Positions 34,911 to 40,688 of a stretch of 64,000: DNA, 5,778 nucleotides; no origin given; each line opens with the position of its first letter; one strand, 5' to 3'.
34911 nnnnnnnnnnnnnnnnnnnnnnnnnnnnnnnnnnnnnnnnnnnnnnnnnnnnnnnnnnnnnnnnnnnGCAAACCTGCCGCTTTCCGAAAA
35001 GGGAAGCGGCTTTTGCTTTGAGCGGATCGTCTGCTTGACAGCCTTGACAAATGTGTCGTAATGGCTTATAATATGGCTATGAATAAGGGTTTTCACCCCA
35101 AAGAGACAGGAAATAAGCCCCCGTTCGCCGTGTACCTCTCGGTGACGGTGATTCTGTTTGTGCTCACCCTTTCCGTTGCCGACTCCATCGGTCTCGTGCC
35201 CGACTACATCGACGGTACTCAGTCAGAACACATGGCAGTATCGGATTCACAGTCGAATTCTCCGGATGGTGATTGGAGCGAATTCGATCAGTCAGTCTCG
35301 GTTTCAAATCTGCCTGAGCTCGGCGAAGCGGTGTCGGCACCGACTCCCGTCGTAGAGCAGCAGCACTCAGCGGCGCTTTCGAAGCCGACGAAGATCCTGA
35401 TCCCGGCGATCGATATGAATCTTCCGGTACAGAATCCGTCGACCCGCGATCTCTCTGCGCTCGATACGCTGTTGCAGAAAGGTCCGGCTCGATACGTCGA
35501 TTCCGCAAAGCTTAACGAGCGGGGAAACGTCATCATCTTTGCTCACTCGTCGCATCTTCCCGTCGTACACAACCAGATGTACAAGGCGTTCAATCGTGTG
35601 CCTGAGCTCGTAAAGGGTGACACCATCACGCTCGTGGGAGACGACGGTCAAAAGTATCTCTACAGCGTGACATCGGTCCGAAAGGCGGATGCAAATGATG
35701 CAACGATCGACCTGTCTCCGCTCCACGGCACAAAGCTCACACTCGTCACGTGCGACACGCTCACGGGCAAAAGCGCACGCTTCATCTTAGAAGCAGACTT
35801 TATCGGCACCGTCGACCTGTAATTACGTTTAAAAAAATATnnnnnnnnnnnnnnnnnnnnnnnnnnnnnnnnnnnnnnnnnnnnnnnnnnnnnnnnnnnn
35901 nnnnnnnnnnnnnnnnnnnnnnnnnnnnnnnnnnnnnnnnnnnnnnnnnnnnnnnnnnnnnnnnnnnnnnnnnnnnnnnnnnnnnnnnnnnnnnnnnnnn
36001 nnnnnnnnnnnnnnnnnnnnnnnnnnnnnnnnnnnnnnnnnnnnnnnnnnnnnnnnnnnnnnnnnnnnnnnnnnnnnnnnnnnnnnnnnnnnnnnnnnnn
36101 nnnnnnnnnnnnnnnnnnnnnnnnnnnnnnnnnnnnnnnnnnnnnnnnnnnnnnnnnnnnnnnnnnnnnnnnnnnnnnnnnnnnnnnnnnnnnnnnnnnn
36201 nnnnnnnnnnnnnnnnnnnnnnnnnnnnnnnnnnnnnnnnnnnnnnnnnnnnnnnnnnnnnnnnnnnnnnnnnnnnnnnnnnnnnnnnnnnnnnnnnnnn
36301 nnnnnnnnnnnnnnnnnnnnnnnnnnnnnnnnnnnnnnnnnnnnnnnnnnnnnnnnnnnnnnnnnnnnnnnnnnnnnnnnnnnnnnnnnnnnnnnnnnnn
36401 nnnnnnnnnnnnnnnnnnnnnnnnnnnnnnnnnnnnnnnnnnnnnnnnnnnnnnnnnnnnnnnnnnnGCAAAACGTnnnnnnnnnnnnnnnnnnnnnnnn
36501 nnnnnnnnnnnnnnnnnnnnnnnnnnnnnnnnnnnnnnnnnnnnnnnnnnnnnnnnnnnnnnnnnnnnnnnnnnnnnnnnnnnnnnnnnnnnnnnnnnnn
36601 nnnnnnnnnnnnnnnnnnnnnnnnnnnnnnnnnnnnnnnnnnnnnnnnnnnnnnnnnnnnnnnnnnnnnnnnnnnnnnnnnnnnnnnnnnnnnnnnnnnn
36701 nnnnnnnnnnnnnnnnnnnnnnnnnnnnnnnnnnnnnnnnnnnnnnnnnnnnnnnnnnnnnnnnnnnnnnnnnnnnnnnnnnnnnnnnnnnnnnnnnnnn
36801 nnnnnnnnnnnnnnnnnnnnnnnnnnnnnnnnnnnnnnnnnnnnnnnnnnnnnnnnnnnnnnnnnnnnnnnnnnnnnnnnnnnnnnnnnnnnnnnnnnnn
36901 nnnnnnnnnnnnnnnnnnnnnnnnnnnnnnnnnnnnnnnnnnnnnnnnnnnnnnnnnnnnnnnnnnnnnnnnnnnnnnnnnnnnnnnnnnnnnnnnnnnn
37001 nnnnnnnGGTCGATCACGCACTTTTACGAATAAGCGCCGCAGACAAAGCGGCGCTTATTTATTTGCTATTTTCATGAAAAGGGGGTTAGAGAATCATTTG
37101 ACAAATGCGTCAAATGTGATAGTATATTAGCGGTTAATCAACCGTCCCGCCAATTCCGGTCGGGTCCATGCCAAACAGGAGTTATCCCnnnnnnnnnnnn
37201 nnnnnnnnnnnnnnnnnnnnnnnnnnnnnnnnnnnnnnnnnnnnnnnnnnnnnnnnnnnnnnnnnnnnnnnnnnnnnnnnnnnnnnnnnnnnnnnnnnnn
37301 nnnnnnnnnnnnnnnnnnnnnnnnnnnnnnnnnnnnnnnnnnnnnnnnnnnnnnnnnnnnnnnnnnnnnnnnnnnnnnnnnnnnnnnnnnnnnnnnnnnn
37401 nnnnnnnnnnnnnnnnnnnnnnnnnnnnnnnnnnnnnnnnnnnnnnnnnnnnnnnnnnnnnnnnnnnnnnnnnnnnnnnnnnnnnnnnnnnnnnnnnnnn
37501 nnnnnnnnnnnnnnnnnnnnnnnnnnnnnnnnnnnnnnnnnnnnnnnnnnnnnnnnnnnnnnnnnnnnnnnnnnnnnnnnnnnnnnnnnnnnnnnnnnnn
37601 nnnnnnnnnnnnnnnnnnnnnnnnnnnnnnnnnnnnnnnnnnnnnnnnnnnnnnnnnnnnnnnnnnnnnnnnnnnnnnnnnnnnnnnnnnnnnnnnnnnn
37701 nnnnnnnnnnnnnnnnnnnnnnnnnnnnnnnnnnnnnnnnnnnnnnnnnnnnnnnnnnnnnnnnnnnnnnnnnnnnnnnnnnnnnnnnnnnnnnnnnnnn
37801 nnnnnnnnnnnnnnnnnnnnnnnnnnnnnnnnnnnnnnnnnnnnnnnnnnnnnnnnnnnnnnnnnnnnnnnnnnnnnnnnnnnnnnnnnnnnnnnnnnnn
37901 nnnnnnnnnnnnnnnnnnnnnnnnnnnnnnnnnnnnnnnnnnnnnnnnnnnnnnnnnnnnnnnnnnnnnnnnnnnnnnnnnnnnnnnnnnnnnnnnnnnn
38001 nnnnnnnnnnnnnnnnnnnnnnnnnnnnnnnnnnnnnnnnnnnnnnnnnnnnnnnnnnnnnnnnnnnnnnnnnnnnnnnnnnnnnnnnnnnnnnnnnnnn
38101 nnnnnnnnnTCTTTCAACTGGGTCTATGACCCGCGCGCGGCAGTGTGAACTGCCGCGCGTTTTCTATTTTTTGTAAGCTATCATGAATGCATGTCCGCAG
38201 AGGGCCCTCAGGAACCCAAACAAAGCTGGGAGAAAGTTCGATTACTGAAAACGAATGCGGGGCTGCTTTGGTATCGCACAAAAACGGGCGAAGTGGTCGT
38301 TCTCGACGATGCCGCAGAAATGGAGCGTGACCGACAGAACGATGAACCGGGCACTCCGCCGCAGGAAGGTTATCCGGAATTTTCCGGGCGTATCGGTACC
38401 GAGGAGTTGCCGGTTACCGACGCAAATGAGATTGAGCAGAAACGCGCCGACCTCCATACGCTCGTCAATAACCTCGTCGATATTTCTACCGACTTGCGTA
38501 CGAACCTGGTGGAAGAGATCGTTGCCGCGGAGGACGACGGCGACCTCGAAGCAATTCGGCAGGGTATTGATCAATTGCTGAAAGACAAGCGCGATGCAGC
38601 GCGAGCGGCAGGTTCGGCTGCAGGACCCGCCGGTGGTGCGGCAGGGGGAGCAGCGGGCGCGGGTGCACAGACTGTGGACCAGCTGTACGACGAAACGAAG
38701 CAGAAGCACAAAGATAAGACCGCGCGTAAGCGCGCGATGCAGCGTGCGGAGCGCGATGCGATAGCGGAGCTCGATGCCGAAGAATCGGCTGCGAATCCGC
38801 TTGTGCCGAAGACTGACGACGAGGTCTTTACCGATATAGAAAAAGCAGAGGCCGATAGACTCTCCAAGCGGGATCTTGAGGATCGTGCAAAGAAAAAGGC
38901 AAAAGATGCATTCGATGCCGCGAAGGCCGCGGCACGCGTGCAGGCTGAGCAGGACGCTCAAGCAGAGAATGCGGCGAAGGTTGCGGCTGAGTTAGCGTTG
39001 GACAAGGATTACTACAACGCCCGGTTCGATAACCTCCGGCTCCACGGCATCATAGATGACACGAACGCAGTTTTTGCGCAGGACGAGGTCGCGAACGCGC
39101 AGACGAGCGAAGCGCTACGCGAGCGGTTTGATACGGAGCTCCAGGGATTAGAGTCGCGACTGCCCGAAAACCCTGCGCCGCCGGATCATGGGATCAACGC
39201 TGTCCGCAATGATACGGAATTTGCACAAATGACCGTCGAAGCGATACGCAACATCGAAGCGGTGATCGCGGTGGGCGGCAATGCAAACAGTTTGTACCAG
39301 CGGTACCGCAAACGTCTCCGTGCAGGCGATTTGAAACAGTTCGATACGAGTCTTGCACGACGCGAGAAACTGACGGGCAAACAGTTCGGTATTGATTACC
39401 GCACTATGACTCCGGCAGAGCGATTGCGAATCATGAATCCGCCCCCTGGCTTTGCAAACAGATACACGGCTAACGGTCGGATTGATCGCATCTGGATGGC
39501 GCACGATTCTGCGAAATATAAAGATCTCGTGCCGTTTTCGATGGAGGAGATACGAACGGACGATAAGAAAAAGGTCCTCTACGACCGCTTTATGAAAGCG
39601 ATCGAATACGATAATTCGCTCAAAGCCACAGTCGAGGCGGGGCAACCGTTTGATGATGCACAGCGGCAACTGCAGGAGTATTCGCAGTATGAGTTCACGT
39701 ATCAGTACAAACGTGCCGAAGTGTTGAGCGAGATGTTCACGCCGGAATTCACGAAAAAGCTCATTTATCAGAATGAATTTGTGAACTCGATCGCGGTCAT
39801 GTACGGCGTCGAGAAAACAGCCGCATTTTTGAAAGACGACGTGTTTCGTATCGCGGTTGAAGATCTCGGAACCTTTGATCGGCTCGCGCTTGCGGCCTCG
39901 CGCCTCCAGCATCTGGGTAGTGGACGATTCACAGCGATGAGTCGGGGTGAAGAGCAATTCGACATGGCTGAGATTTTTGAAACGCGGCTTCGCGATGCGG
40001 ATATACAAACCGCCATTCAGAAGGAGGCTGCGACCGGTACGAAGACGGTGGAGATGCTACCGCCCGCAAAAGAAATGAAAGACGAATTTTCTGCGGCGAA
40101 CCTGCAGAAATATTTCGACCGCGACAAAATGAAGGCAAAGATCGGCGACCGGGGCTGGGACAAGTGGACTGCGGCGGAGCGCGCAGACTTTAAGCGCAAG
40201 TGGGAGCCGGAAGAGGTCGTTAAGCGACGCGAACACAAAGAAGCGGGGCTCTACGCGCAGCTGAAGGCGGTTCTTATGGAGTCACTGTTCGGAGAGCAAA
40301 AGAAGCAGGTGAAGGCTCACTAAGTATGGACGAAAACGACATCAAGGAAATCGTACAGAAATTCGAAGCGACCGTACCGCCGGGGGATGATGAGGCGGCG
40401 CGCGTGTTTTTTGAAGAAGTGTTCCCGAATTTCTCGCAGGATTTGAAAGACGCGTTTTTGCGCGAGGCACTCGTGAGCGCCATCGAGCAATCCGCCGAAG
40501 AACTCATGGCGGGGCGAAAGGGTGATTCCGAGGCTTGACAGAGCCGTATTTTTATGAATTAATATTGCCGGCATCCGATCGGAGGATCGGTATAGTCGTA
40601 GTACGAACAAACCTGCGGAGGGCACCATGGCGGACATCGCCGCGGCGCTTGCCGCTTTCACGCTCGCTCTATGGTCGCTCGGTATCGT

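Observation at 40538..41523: Gene 40627..41508 is flanked by the two halves of a terminator hairpin that exists intact at 5757, as if a circle had been opened in the hairpin loop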

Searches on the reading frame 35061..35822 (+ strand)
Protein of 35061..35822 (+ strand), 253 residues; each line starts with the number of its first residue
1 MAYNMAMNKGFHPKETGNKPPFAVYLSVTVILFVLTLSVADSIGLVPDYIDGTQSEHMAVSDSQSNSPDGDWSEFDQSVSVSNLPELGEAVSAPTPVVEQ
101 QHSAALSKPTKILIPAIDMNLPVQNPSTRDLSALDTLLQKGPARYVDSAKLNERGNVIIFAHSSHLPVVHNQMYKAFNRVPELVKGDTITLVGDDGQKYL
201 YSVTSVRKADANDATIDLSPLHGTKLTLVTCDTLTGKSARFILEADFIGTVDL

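Call 10: search_protein_families(library=pfam, proteins=[window:35061-35822:+], max_evalue=0.01)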
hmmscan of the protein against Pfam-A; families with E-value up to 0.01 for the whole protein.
window:35061-35822:+ (253 aa): 1 family
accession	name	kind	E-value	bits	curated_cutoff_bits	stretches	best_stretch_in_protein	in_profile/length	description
PF04203.18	Sortase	-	1.7e-17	63.8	26.6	1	112-246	1-123/125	Sortase domain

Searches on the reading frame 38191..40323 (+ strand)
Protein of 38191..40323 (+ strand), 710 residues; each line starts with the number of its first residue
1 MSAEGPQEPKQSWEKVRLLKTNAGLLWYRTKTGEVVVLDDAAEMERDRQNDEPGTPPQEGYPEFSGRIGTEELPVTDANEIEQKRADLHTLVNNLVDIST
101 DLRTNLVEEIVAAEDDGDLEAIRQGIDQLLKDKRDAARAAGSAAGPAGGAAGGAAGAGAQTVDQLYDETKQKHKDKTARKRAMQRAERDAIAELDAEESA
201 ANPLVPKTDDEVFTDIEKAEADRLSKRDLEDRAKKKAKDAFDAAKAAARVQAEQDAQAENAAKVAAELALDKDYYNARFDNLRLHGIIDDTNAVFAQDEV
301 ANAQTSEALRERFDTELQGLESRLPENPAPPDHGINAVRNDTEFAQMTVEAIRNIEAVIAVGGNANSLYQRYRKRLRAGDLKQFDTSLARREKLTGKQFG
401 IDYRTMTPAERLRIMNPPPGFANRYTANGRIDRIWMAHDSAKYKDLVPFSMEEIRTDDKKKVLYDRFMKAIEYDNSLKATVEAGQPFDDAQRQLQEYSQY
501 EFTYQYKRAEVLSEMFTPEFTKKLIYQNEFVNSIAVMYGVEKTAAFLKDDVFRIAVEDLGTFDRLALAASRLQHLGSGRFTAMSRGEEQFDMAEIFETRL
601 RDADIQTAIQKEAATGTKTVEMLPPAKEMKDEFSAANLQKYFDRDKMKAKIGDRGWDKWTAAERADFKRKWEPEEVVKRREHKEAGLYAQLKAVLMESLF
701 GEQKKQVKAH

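Call 10: search_protein_families(library=pfam, proteins=[window:38191-40323:+], max_evalue=0.01)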
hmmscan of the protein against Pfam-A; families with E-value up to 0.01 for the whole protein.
window:38191-40323:+ (710 aa): 0 families

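Call 56: find_homologous_proteins(query=window:38191-40323:+)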
Query window:38191-40323:+ (710 aa): 4 proteins with E <= 0.001 among 8000 candidates.
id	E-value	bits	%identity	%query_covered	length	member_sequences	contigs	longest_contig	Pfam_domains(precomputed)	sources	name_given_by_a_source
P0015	0.0e+0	1283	100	83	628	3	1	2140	-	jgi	jgi:hypothetical protein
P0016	6.6e-246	836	59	97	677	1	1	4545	-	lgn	-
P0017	1.6e-232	792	54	100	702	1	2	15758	-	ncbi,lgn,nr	ncbi:MAG: hypothetical protein KBD06_01695 [Candidatus Pacebacteria bacterium]|nr:hypothetical prote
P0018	4.5e-49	186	64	20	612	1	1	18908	-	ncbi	-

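Call 57: find_encoding_contigs(protein=P0017, flank=10000, max_places=2)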
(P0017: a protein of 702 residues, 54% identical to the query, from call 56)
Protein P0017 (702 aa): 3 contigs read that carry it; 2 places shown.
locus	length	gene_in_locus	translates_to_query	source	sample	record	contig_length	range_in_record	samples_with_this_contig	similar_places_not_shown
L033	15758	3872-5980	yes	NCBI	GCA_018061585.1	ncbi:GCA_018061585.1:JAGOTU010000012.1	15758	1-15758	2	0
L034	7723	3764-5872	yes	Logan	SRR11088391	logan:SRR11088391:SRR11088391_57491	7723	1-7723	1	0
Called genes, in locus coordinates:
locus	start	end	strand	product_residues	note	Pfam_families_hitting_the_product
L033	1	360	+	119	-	?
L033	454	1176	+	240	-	PF04203:Sortase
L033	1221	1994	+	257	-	-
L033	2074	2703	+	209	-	-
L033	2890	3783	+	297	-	-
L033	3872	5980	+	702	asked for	-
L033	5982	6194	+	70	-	-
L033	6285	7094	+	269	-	-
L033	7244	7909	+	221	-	-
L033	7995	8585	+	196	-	-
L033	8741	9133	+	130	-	-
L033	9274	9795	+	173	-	-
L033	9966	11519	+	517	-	-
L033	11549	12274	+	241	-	PF20803:PaaX_M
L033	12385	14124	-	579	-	PF07973:tRNA_SAD (weak), PF00587:tRNA-synt_2b, PF03129:HGTP_anticodon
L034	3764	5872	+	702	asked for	-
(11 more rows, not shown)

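Call 58: find_encoding_contigs(protein=P0018, flank=10000, max_places=2)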
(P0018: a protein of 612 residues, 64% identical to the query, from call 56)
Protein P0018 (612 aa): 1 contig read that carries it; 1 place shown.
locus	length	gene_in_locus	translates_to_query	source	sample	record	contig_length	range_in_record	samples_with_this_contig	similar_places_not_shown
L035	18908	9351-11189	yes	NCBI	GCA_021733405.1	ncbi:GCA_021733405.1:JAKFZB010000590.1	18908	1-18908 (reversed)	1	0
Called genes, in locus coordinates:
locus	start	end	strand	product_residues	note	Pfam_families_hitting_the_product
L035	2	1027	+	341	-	?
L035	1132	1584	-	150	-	-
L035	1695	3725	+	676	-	PF02518:HATPase_c, PF00204:DNA_gyraseB, PF01751:Toprim, PF00986:DNA_gyraseB_C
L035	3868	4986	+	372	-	-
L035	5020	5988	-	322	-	-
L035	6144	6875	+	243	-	PF04203:Sortase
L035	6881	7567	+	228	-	-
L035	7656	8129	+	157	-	-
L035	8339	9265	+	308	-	-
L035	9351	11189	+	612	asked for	-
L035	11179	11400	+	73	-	-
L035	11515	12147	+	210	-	-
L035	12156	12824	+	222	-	-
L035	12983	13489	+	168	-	-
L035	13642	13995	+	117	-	-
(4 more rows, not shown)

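Call 78: find_encoding_contigs(protein=P0016, flank=10000, max_places=2)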
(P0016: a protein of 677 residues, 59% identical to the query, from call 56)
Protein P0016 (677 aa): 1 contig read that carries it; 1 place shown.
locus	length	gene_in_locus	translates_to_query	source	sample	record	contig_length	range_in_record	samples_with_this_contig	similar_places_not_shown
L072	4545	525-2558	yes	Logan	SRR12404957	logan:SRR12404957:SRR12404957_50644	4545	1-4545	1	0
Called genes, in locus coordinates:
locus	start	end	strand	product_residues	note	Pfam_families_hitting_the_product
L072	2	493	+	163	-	?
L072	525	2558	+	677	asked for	-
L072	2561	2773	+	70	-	-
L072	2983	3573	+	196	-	-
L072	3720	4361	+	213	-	-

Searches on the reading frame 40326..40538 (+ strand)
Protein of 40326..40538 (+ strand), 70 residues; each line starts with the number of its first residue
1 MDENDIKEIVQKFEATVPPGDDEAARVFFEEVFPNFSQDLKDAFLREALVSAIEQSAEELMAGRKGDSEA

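Call 10: search_protein_families(library=pfam, proteins=[window:40326-40538:+], max_evalue=0.01)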
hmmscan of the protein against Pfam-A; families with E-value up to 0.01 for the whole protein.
window:40326-40538:+ (70 aa): 0 families
